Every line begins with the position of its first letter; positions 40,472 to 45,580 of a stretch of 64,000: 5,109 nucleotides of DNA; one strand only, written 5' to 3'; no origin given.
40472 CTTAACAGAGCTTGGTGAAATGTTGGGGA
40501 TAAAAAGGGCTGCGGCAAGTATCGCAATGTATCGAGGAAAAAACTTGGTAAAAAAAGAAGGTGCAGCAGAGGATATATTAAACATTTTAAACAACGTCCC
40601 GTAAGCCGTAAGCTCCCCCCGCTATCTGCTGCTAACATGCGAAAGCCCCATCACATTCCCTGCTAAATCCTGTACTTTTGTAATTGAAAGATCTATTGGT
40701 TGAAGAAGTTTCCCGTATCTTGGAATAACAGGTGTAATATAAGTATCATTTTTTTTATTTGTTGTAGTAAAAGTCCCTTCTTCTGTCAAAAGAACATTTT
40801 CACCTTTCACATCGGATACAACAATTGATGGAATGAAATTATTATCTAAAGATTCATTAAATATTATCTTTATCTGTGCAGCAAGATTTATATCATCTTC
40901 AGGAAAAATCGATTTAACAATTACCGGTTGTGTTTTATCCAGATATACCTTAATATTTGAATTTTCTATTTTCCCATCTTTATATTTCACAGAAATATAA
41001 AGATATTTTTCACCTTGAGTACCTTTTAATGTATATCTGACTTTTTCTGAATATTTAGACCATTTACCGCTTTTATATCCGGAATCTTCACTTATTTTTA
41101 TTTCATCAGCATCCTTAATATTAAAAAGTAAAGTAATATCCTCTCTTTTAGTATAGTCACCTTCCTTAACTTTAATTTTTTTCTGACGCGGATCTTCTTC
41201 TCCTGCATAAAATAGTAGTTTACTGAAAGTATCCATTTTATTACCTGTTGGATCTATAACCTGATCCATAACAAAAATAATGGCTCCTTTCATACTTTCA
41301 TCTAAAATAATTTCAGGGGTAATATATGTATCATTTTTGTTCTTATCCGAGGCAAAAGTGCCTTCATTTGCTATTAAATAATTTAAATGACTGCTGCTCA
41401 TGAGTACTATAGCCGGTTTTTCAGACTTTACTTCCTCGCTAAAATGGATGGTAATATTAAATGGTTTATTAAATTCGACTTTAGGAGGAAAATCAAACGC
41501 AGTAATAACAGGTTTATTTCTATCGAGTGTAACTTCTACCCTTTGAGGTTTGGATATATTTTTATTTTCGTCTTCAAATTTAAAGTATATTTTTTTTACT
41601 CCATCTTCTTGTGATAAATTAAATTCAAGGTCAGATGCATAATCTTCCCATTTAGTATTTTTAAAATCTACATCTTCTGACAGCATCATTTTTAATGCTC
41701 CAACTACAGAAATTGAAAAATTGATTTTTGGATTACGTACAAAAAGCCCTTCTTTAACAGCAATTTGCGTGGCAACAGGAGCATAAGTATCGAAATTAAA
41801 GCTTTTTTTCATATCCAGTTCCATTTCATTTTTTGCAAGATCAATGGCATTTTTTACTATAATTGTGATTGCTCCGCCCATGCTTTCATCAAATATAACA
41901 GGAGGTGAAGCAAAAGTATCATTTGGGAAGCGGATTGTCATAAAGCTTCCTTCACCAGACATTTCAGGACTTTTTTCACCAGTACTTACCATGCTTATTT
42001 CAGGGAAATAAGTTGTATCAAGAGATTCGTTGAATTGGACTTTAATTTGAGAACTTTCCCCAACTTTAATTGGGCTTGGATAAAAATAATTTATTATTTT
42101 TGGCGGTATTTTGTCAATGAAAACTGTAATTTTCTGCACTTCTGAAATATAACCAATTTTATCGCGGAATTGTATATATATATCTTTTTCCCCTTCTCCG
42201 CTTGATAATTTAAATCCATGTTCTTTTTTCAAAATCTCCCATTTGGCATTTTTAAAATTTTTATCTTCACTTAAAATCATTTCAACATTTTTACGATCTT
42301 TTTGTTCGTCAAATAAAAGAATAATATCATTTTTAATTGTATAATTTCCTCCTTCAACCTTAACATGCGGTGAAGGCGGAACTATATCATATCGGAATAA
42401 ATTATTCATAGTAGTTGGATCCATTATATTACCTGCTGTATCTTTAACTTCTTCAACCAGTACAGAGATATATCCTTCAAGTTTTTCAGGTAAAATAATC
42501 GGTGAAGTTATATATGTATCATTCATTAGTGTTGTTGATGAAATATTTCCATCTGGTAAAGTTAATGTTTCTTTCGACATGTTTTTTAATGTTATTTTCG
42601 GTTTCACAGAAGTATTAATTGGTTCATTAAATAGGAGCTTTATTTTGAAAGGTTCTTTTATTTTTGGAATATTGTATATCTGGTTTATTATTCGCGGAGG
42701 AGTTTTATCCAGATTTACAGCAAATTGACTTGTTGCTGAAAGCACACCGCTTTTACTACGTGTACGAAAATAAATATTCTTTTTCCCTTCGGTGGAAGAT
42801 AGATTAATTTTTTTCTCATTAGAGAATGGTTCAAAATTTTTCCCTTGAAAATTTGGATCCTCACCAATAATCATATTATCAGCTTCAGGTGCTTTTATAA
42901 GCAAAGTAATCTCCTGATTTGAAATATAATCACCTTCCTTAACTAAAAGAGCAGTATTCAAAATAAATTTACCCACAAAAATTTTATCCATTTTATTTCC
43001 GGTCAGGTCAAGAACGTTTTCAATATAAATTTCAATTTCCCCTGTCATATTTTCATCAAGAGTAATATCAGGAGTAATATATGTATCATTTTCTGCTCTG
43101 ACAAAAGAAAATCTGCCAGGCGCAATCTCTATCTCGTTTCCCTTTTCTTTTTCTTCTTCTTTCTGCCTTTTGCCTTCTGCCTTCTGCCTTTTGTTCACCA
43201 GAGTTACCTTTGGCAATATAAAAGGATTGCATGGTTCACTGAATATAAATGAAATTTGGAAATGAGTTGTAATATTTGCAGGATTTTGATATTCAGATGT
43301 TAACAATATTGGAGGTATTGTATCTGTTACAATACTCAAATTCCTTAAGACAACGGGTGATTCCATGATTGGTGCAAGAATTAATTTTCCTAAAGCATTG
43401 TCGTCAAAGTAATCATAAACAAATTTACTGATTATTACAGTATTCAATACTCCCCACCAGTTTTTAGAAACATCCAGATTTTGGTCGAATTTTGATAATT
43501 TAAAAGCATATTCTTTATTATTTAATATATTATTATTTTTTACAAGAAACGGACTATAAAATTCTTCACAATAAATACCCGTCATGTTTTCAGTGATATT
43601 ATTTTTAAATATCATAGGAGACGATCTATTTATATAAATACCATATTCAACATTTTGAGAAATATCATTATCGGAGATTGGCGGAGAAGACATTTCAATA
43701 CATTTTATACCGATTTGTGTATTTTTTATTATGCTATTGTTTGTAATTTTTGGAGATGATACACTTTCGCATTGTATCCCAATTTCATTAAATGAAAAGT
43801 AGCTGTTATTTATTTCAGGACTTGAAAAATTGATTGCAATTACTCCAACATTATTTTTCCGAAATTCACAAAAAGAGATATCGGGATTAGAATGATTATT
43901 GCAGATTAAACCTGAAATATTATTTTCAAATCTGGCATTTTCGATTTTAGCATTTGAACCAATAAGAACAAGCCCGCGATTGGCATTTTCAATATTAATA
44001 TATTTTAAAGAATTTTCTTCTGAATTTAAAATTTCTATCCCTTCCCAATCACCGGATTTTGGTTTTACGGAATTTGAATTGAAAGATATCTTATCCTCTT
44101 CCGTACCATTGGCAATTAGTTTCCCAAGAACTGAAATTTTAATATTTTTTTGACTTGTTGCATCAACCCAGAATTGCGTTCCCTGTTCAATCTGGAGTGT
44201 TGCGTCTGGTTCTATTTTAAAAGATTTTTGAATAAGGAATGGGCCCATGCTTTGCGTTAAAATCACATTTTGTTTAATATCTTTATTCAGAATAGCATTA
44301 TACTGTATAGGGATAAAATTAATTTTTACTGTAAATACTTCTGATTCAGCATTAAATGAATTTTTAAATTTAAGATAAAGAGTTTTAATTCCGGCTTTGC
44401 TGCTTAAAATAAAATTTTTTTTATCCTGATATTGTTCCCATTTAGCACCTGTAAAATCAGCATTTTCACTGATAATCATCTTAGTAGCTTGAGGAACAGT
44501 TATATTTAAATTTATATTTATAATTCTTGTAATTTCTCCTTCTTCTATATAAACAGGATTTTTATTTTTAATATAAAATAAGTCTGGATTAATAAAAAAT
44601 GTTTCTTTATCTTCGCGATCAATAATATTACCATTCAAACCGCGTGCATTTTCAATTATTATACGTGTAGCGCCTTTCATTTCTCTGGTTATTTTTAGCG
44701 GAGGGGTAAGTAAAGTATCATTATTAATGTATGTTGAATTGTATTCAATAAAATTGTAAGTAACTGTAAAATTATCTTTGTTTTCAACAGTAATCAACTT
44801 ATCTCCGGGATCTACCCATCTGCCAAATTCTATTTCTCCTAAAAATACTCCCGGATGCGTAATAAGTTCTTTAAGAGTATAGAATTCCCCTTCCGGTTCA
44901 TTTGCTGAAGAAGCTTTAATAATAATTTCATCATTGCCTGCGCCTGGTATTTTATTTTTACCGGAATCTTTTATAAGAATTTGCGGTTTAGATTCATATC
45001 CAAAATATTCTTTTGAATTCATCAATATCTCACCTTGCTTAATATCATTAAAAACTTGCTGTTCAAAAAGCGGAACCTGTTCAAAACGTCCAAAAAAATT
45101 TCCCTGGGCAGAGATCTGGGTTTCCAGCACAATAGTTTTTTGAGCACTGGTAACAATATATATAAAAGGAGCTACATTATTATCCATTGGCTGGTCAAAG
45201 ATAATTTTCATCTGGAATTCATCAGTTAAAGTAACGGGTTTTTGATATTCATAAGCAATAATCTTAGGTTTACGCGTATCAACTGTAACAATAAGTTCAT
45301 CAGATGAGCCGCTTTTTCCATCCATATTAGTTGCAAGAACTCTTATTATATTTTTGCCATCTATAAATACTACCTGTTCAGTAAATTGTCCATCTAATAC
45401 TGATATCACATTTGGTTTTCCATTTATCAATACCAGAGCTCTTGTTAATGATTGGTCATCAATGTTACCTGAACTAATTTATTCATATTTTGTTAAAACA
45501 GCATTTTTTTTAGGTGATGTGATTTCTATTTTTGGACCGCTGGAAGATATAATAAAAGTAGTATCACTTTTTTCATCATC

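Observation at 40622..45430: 1602-aa beta-helix + Ig-module protein directly downstream of a 15-heme cytochrome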

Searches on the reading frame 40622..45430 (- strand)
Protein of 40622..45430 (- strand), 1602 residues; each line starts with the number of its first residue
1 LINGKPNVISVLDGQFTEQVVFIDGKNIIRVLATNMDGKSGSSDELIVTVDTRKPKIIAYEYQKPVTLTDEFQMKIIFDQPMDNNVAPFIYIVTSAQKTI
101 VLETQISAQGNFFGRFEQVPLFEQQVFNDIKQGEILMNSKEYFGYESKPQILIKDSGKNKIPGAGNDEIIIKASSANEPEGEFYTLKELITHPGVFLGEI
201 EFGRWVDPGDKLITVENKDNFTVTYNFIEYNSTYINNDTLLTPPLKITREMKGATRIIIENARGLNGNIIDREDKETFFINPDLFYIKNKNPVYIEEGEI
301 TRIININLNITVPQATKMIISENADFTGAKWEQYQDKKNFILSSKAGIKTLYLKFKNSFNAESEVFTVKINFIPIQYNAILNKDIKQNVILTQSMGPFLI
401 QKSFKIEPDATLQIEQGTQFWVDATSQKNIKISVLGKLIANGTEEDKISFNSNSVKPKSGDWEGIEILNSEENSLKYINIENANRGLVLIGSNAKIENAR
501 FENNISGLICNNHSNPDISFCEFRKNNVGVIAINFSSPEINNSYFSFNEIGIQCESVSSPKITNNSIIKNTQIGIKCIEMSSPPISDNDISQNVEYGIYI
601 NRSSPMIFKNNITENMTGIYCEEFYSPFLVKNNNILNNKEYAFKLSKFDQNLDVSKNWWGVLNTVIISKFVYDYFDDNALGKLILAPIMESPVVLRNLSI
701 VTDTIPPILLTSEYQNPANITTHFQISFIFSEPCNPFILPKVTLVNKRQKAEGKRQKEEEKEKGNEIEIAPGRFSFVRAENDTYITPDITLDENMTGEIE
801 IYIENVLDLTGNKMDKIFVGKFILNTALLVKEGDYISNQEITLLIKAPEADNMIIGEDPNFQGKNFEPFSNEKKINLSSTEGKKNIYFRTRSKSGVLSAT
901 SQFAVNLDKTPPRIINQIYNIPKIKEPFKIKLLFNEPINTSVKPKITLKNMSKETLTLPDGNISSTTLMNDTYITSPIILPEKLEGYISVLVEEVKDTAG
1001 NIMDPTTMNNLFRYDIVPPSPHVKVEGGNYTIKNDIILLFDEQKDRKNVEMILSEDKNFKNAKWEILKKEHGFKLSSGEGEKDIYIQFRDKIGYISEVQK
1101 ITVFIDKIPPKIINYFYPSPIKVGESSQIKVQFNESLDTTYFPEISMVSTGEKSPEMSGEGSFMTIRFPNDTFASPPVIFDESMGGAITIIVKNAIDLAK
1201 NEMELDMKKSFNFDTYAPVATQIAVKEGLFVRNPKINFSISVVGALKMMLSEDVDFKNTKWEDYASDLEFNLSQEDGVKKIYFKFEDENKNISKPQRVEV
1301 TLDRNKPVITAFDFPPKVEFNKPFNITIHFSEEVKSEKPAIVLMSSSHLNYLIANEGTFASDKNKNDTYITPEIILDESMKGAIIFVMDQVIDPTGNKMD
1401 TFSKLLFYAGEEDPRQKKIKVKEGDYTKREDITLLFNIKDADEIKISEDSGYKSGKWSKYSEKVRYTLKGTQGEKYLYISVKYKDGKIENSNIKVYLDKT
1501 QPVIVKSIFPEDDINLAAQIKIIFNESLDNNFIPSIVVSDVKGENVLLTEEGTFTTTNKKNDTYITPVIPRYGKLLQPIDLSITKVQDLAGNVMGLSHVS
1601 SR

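Call 6: search_protein_families(library=pfam, proteins=[window:40622-45430:-], max_evalue=0.01)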
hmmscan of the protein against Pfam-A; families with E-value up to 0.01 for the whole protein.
window:40622-45430:- (1602 aa): 4 families
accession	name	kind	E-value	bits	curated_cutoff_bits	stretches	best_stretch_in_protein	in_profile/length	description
PF13229.12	Beta_helix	-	7.3e-17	61.9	25.9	1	506-657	1-156/158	Right handed beta helix region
PF05048.19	NosD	-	3e-11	43.6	23.6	1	461-619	15-176/212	Periplasmic copper-binding protein (NosD)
PF03422.21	CBM_6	-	1.5e-05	25.7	28.9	0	328-358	82-111/125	Carbohydrate binding module (family 6)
PF09136.16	Glucodextran_B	-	0.0052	17.1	27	0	8-43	39-75/83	Glucodextranase, domain B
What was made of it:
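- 43340..44296 (-): Right-handed parallel beta-helix (aa ~1157-1475) with the conserved NWWG cap region. Pfam Beta_helix and NosD (call 6).
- On NosD (N2O-reductase maturation): PF05048 scores 43.6 bits (cut-off 23.6) over profile positions 15-176 of 212 (call 6).
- Checked: Pfam Beta_helix (61.9 bits) and NosD (43.6 bits), both above their cut-offs (call 6).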

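Call 35: search_solved_structures(query=window:40625-45430:-, max_evalue=0.01)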
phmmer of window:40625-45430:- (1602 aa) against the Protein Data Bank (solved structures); distinct sequences matched with E-value up to 0.01: 0.

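Call 51: find_homologous_proteins(query=window:40625-45430:-, max_evalue=0.00001)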
Query window:40625-45430:- (1602 aa): 9 proteins with E <= 0.00001 among 8000 candidates.
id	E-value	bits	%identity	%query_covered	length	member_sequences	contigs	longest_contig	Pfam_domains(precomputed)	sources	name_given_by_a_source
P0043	0.0e+0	3539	100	100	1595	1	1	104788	PF13229.13,PF28492.1,PF03422.22,PF05048.20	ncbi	-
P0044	0.0e+0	2089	59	100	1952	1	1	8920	PF13229.13,PF09699.16,PF28492.1,PF09136.17,PF05048.20,PF22113.2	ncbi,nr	ncbi:right-handed parallel beta-helix repeat-containing protein [Candidatus Poribacteria bacterium]|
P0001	0.0e+0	1997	56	100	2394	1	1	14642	PF13229.13,PF09699.16,PF14537.12,PF28492.1,PF09136.17,PF14522.12,PF05048.20,PF22113.2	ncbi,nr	ncbi:MAG: right-handed parallel beta-helix repeat-containing protein [Candidatus Firestonebacteria b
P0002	0.0e+0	1566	53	87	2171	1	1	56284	PF13229.13,PF09699.16,PF14537.12,PF09136.17,PF14522.12,PF05048.20,PF22113.2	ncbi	-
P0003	0.0e+0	1514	52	88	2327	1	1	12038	PF13229.13,PF09699.16,PF14537.12,PF06418.21,PF28492.1,PF14522.12,PF05048.20,PF22113.2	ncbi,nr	ncbi:CTP synthase, partial [Candidatus Desantisbacteria bacterium]|nr:CTP synthase [Candidatus Desan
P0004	5.0e-274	931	51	55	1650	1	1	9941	PF13229.13,PF09699.16,PF14537.12,PF28492.1,PF14522.12,PF05048.20,PF22113.2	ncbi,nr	ncbi:right-handed parallel beta-helix repeat-containing protein, partial [Candidatus Poribacteria ba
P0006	3.9e-194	666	32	81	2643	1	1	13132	PF13229.13,PF09699.16,PF14537.12,PF14522.12,PF05048.20,PF22113.2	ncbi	ncbi:MAG: cytochrome c3 family protein [bacterium]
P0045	2.9e-73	265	20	41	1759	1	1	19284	PF12034.14,PF26019.2,PF17103.11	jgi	jgi:hypothetical protein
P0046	9.9e-45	171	27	20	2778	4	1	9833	PF13750.13,PF13860.13,PF19077.7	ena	-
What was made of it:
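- Searching with the 1602 aa alone, every strong homologue except the window's own database entry (P0043, called as 1595 aa) carries cytochrome domains (call 51). Gene callers split the region this way; P0043, 1595 aa from a GTG, is the database entry for this sequence (call 51).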

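Call 54: find_encoding_contigs(protein=P0043, flank=10000, max_places=4)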
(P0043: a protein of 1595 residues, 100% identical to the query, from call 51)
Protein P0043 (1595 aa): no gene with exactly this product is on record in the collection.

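Call 55: list_cluster_members(proteins=[P0043])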
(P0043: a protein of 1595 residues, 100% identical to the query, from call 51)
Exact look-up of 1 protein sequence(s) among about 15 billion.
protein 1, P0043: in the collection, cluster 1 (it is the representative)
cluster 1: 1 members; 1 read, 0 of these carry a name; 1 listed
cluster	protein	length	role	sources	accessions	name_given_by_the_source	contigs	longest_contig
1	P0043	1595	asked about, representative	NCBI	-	-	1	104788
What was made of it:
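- Tried and rejected: The cluster look-up of P0043 gave no name or accession (call 55).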

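Call 65: search_protein_families(library=ncbifam, proteins=[window:40625-45430:-], max_evalue=0.01)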
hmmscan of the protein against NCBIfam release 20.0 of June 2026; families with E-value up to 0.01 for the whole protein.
window:40625-45430:- (1602 aa): 2 families
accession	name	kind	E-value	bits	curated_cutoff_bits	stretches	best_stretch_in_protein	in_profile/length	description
NF047441.1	Lepto_OmpL47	equivalog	0.00046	19.9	250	0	25-61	205-241/336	multi-beta-barrel domain surface protein OmpL47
TIGR03804.1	para_beta_helix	repeat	0.0026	17.4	19.45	1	581-615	8-42/44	parallel beta-helix repeat protein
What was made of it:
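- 40625..43324 (-): Array A-B-A-B-A-B-A-B-A (aa 1481-2380). The protein ends at the last A module, with no recognisable anchor. Neither Pfam nor NCBIfam finds a sorting or anchor domain (calls 6, 65).
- On Cell-surface sorted proteins (LPXTG/sortase, PEP-CTERM, T9SS CTD, SLH): None was found with Pfam at E<=0.01 or NCBIfam at E<=0.01 (calls 6, 65).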

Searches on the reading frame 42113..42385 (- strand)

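Call 76: search_protein_families(library=pfam, proteins=[window:42113-42385:-], max_evalue=10)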
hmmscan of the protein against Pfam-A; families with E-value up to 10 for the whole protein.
seq(91 aa): 1 family
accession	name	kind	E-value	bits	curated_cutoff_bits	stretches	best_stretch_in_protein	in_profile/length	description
PF14420.11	Clr5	-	0.085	13.4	22.3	0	50-61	28-39/54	Clr5 domain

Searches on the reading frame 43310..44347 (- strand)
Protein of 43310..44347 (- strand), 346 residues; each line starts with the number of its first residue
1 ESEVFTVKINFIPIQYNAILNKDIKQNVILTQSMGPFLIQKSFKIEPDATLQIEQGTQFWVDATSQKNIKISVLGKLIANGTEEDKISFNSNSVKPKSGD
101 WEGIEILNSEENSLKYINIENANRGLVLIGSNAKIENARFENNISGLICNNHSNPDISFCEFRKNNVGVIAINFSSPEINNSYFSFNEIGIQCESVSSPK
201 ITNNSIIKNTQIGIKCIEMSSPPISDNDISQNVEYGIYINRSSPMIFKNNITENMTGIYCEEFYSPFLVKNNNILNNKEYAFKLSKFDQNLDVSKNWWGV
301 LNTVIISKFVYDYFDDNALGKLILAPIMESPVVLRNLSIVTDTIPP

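Call 69: predict_structure(alignment_id=A4)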
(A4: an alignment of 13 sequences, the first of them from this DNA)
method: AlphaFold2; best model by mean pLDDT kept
length: 346 residues; sequences in the alignment: 13
mean_pLDDT: 83.5   pTM: 0.81
mean pLDDT of the five models: 83.5, 83.2, 83.3, 81.6, 81.3
residues with pLDDT >= 90: 227; 70-90: 43; 50-70: 26; < 50: 50
segments of 3 or more residues with pLDDT < 50: 294-297, 299-307, 311-346
pLDDT, mean of each block of 10 residues (from residue 1): 58 80 96 93 97 97 87 98 97 90 97 97 98 98 98 98 98 98 98 97 98 96 97 97 91 92 76 81 69 47 47 44 36 31 31
secondary structure, 60 per line:
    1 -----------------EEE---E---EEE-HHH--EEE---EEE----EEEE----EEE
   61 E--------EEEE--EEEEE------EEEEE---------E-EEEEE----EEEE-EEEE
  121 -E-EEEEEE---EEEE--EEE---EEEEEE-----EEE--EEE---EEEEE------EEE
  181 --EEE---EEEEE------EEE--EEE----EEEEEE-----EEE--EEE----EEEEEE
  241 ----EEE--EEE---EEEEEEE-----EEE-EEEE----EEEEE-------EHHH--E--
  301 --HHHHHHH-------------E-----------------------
elements in order: E18-20 E28-30 E37-39 E43-45 E50-53 E58-61 E70-73 E76-80 E87-91 E103-107 E112-115 E117-120 E124-129 E133-136 E139-141 E145-150 E156-158 E161-163 E167-171 E178-180 E183-185 E189-193 E200-202 E205-207 E212-217 E223-225 E228-230 E235-240 E245-247 E250-252 E256-262 E268-270 E272-275 E280-284 H303-309
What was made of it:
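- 43340..44296 (-): AlphaFold2 model with pLDDT above 90 over the core (call 69).
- Checked: An AlphaFold2 model of the window's own beta-helix has pLDDT 83.5 and pTM 0.81 (call 69).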

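Call 72: fold_search(model_id=the predicted structure, library=pdb)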
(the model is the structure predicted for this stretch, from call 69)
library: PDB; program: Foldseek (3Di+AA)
matches with E <= 10: 418; with E <= 0.001: 5
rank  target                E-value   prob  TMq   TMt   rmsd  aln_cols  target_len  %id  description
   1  4nk6                  1.5e-04  1.00  0.38  0.32  11.3       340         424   13  Crystal Structure of the periplasmic alginate epimerase AlgG (released 2014-01-15)
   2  4nk8                  1.8e-04  1.00  0.37  0.30  12.9       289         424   15  Crystal Structure of the periplasmic alginate epimerase AlgG D317A mutant (released 2014-01-15)
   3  4ozz                  2.0e-04  1.00  0.39  0.32  12.4       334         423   14  Crystal Structure of the periplasmic alginate epimerase AlgG T265N T268M double mutant (released 2015-03-04)
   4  8wm1_A                2.9e-04  1.00  0.48  0.37   6.8       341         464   13  DHS dehydratase (released 2024-10-02)
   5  2pyg_B                8.9e-04  1.00  0.43  0.40  10.3       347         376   10  Azotobacter vinelandii Mannuronan C-5 epimerase AlgE4 A-module (released 2008-05-27)
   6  9ozl_B                1.1e-03  1.00  0.51  0.51   4.6       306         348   10  Crystal structure of the polysaccharide lyase RbmB from Vibrio cholerae (released 2026-03-11)
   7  4ozy                  1.1e-03  1.00  0.29  0.25  14.0       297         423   15  Crystal Structure of the periplasmic alginate epimerase AlgG T265N mutant (released 2015-03-04)
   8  1nhc_A                1.3e-03  1.00  0.46  0.47   9.5       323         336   14  Structural insights into the processivity of endopolygalacturonase I from Aspergillus niger (released 2003-11-25)
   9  6k0q_A                2.9e-03  1.00  0.38  0.25  10.9       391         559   14  Catalytic domain of GH87 alpha-1,3-glucanase D1068A in complex with nigerose (released 2019-12-25)
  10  5g5o_C                3.1e-03  1.00  0.31  0.31  11.5       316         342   13  Structure of the snake adenovirus 1 hexon-interlacing LH3 protein, native (released 2017-06-07)
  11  9ozd_B                3.4e-03  1.00  0.41  0.39   8.9       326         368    9  Crystal structure of the polysaccharide lyase RbmB from Vibrio cholerae bound to Vibrio Polysaccharide (released 2026-03-11)
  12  6w4q_E                4.4e-03  1.00  0.41  0.21  11.3       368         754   10  Crystal structure of full-length tailspike protein 2 (TSP2, ORF211) ) from Escherichia coli O157:H7 bacteriophage CAB1 (released 2021-01-20)
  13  2pyg_A                4.4e-03  1.00  0.31  0.29  11.5       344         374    9  Azotobacter vinelandii Mannuronan C-5 epimerase AlgE4 A-module (released 2008-05-27)
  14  7o84_A                4.6e-03  0.98  0.28  0.25  11.7       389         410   12  Structure of the PL6 family alginate lyase Pedsa0632 from Pseudopedobacter saltans in complex with substrate (released 2021-07-28)
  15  5lw3                  5.0e-03  1.00  0.41  0.37  11.3       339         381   12  Azotobacter vinelandii Mannuronan C-5 epimerase AlgE6 A-module (released 2017-10-25)
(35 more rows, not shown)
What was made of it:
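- There is a Pfam NosD match (call 6), and the structural neighbours AlgG and NosD are periplasmic (call 72).
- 43340..44296 (-): Foldseek PDB matches are AlgG, AlgE4, the RbmB lyase, PL6 lyases, phage tailspikes and NosD, with E from 1e-4 to 1e-2 and 10-16% identity (call 72).
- On NosD (N2O-reductase maturation): NosD chains appear among the fold matches at E of about 1e-2 (call 72).
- The beta-helix fold matches polysaccharide epimerases, lyases and tailspikes (call 72).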
